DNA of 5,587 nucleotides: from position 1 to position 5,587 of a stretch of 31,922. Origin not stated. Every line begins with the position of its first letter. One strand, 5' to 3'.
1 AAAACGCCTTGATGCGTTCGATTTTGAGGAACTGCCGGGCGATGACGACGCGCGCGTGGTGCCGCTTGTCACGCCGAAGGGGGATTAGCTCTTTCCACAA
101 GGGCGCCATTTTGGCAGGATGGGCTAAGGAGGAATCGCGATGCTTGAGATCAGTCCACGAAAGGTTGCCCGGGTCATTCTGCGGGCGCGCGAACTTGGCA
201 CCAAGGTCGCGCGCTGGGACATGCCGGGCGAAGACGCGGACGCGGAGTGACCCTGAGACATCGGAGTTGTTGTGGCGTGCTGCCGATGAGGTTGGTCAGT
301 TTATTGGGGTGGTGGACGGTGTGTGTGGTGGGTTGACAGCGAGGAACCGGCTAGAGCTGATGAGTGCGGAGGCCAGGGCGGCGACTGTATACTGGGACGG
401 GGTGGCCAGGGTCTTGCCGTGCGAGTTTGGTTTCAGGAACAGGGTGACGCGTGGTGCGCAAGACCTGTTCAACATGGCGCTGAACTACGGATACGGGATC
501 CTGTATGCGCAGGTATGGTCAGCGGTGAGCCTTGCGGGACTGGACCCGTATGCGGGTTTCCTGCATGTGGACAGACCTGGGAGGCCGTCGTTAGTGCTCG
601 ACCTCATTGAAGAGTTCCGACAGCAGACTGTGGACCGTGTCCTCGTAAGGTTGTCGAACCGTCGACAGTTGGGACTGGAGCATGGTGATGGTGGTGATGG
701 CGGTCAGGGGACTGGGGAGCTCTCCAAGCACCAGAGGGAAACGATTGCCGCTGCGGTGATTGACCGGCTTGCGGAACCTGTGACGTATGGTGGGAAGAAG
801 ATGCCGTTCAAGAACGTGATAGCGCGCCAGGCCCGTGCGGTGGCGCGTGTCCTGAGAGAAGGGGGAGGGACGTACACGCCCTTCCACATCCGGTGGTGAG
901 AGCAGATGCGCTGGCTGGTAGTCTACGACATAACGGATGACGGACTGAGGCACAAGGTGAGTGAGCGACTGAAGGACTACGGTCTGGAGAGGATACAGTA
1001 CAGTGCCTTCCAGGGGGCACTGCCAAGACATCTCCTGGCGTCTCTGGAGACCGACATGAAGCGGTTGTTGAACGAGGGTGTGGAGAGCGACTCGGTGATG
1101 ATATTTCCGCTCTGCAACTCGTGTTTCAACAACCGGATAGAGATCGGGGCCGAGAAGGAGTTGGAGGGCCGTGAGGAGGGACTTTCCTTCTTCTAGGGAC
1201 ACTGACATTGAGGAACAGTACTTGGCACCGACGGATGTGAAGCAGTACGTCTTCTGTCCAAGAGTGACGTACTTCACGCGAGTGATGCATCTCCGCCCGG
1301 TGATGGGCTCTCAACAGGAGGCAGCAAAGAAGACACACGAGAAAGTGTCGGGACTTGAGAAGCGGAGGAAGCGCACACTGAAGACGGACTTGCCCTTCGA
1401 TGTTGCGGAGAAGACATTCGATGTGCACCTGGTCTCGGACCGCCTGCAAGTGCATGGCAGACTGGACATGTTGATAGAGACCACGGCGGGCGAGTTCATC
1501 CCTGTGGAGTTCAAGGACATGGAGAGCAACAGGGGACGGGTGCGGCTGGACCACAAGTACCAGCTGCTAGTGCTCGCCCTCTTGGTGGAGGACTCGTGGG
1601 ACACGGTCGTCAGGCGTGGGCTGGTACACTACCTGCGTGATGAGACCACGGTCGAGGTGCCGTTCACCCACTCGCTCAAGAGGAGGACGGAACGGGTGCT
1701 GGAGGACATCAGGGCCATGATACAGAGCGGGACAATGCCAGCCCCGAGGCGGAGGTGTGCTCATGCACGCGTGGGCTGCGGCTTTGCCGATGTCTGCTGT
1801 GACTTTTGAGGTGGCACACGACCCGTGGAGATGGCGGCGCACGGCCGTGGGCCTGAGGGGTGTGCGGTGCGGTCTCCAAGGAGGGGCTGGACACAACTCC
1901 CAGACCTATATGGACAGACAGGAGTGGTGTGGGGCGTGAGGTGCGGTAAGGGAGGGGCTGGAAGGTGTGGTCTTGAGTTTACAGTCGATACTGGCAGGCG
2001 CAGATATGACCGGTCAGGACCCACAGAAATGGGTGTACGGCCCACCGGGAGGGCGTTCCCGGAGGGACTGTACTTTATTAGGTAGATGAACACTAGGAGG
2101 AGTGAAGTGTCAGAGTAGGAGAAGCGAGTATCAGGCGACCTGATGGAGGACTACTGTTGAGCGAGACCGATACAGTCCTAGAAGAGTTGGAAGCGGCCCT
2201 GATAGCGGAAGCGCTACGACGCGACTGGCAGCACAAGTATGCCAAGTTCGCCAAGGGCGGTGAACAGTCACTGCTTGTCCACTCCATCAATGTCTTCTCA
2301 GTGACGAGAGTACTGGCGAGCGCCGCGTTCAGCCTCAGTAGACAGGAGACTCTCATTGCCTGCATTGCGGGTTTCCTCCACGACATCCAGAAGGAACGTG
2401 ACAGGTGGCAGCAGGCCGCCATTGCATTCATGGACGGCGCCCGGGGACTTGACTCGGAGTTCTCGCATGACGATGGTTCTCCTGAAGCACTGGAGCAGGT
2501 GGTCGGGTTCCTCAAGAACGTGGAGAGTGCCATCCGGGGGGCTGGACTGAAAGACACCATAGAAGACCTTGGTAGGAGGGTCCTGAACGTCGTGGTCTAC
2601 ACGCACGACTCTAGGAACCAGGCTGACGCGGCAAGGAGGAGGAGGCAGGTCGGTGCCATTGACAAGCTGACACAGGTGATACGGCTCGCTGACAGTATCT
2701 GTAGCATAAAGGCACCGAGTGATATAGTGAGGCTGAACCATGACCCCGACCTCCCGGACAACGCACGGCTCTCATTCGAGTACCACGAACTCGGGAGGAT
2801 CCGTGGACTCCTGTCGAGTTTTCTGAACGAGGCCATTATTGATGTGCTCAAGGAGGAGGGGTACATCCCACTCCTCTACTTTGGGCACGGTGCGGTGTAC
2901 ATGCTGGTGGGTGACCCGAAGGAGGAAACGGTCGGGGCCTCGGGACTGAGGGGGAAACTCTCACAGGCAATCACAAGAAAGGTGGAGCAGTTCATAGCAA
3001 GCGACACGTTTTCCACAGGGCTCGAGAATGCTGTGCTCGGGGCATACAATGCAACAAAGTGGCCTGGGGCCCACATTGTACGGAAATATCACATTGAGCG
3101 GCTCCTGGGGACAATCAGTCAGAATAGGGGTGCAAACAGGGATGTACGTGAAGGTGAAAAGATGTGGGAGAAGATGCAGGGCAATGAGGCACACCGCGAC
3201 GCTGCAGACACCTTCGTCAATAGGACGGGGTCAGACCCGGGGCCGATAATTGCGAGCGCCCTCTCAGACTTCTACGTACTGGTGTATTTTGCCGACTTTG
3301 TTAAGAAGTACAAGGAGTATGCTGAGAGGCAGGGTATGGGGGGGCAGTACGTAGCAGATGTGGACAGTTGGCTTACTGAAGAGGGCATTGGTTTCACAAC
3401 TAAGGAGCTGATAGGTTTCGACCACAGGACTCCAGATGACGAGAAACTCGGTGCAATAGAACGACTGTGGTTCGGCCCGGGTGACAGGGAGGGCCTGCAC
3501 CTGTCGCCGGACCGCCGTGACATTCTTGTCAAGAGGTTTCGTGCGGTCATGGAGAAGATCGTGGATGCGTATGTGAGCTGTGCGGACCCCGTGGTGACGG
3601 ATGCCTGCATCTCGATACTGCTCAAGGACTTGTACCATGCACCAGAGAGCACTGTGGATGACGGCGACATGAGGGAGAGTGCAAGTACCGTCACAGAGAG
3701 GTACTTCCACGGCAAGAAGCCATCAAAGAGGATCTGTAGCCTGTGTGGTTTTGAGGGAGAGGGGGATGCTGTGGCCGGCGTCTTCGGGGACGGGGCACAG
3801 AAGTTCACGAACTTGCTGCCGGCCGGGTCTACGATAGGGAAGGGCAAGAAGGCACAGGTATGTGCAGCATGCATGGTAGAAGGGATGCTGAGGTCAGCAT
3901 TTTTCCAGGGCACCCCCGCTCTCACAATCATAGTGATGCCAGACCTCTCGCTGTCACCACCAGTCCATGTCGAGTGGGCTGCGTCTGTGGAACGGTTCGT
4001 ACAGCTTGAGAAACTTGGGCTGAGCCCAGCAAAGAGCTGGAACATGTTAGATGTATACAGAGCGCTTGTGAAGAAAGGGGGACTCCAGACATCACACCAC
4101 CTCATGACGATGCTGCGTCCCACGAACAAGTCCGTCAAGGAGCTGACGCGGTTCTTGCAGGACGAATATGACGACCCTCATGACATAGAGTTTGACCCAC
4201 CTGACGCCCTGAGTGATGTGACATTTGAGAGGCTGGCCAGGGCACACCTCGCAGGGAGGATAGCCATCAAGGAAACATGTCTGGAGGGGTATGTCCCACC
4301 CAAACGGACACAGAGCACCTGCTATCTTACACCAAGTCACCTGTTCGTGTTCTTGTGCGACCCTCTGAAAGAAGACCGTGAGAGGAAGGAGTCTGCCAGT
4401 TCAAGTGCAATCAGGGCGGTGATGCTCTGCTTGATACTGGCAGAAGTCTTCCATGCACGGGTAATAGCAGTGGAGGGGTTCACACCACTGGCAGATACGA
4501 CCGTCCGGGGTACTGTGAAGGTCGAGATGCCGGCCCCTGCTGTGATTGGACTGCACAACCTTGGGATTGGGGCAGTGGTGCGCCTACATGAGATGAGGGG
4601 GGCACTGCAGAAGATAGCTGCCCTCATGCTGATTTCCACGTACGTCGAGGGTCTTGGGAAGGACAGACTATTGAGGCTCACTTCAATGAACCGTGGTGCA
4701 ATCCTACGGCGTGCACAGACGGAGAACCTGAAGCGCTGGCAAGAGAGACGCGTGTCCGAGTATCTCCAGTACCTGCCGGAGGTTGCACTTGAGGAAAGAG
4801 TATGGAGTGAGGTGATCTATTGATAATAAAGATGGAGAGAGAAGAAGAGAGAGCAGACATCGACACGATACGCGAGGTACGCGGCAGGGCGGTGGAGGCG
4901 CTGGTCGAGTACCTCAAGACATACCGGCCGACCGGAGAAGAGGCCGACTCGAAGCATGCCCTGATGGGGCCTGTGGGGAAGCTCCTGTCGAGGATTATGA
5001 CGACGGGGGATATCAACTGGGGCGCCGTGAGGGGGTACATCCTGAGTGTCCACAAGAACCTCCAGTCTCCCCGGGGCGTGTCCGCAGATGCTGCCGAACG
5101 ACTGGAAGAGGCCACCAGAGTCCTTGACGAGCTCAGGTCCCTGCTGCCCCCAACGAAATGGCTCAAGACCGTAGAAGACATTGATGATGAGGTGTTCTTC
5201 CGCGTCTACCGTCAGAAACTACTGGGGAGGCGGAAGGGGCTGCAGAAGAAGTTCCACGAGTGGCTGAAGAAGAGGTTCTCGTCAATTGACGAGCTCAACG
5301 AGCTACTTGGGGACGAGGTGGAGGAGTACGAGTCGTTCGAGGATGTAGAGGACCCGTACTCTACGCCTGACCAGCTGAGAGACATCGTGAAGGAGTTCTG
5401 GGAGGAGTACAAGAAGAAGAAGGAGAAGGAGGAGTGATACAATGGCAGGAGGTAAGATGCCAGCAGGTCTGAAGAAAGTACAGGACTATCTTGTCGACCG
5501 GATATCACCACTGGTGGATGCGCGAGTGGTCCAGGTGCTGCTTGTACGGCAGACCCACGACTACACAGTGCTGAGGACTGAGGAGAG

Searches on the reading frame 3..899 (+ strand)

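Call 3: search_protein_families(library=pfam, proteins=[window:3-899:+], max_evalue=0.01)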
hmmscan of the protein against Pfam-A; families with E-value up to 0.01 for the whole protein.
window:3-899:+ (298 aa): 1 family
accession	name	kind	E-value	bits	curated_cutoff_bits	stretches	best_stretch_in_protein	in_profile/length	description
PF01867.21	Cas_Cas1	-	6e-44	150.8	22.3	1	92-251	130-280/283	CRISPR associated protein Cas1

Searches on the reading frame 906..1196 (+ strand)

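Call 3: search_protein_families(library=pfam, proteins=[window:906-1196:+], max_evalue=0.01)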
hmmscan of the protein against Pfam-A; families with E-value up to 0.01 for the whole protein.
window:906-1196:+ (96 aa): 1 family
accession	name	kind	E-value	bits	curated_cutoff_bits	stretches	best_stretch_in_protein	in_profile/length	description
PF09827.14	CRISPR_Cas2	-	1.6e-17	63.9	23.8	1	1-76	1-73/74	CRISPR associated protein Cas2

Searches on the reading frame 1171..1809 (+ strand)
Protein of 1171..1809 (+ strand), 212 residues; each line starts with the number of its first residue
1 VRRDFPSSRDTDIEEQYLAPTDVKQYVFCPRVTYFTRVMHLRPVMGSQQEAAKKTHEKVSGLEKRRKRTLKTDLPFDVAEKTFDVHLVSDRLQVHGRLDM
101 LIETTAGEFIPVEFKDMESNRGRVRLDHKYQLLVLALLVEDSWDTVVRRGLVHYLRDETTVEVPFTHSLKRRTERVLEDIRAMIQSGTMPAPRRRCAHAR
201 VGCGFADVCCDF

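Call 3: search_protein_families(library=pfam, proteins=[window:1171-1809:+], max_evalue=0.01)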
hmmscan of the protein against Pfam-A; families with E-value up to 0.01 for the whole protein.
window:1171-1809:+ (212 aa): 2 families
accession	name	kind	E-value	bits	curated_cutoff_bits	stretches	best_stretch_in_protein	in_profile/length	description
PF01930.23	Cas_Cas4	-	3.7e-11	43.8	22.7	1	21-210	3-159/160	Domain of unknown function DUF83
PF12705.13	PDDEXK_1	-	1.7e-07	31.9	22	1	52-209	93-246/247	PD-(D/E)XK nuclease superfamily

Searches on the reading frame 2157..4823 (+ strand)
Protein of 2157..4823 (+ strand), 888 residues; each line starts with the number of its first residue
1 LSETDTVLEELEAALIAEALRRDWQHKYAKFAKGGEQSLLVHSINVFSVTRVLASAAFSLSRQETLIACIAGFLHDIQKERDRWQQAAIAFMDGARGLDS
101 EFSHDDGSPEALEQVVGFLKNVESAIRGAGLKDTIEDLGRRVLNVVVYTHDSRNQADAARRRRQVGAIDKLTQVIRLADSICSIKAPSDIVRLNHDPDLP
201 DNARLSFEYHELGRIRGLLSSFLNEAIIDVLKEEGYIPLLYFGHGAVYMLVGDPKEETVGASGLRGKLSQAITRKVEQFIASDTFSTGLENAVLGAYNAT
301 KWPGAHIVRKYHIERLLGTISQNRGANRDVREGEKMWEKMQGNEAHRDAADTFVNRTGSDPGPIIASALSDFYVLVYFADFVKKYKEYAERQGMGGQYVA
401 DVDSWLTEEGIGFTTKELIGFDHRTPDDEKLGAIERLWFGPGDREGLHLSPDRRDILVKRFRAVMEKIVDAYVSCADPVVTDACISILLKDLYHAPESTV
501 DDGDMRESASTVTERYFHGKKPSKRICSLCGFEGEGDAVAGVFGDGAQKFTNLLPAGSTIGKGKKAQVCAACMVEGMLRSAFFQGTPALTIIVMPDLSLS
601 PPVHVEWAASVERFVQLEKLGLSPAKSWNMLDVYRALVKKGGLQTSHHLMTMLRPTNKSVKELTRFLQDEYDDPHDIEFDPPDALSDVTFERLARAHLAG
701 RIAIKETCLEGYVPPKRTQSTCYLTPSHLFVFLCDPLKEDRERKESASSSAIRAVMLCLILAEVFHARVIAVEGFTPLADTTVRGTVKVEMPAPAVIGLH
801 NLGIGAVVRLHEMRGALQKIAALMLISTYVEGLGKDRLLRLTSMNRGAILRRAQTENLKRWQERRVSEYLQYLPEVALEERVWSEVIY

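Call 3: search_protein_families(library=pfam, proteins=[window:2157-4823:+], max_evalue=0.01)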
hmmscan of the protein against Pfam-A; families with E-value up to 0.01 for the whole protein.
window:2157-4823:+ (888 aa): 1 family
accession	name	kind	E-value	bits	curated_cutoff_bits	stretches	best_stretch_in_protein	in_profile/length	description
PF01966.28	HD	-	0.0081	16.9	22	0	41-181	3-113/116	HD domain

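Call 8: search_protein_families(library=ncbifam, proteins=[window:2157-4823:+], max_evalue=0.01)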
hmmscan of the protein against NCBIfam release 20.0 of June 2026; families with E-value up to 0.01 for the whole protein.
window:2157-4823:+ (888 aa): 2 families
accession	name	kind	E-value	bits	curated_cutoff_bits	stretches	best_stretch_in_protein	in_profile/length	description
TIGR03174.1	cas_Csc3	equivalog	9.6e-16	57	60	1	132-255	93-213/946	type I-D CRISPR-associated protein Cas10d/Csc3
TIGR01596.1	cas3_HD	equivalog_domain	0.0067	16.5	43.45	0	39-155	1-105/178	CRISPR-associated endonuclease Cas3''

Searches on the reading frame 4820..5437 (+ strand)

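Call 3: search_protein_families(library=pfam, proteins=[window:4820-5437:+], max_evalue=0.01)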
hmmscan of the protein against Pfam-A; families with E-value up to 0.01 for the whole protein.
window:4820-5437:+ (205 aa): 1 family
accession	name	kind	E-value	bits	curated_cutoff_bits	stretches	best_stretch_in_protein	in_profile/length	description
PF02449.21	Glyco_hydro_42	-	6.8e-07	29.4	21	1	141-186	150-197/376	Beta-galactosidase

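Call 8: search_protein_families(library=ncbifam, proteins=[window:4820-5437:+], max_evalue=0.01)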
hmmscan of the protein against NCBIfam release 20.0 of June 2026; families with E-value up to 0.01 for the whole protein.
window:4820-5437:+ (205 aa): 0 families
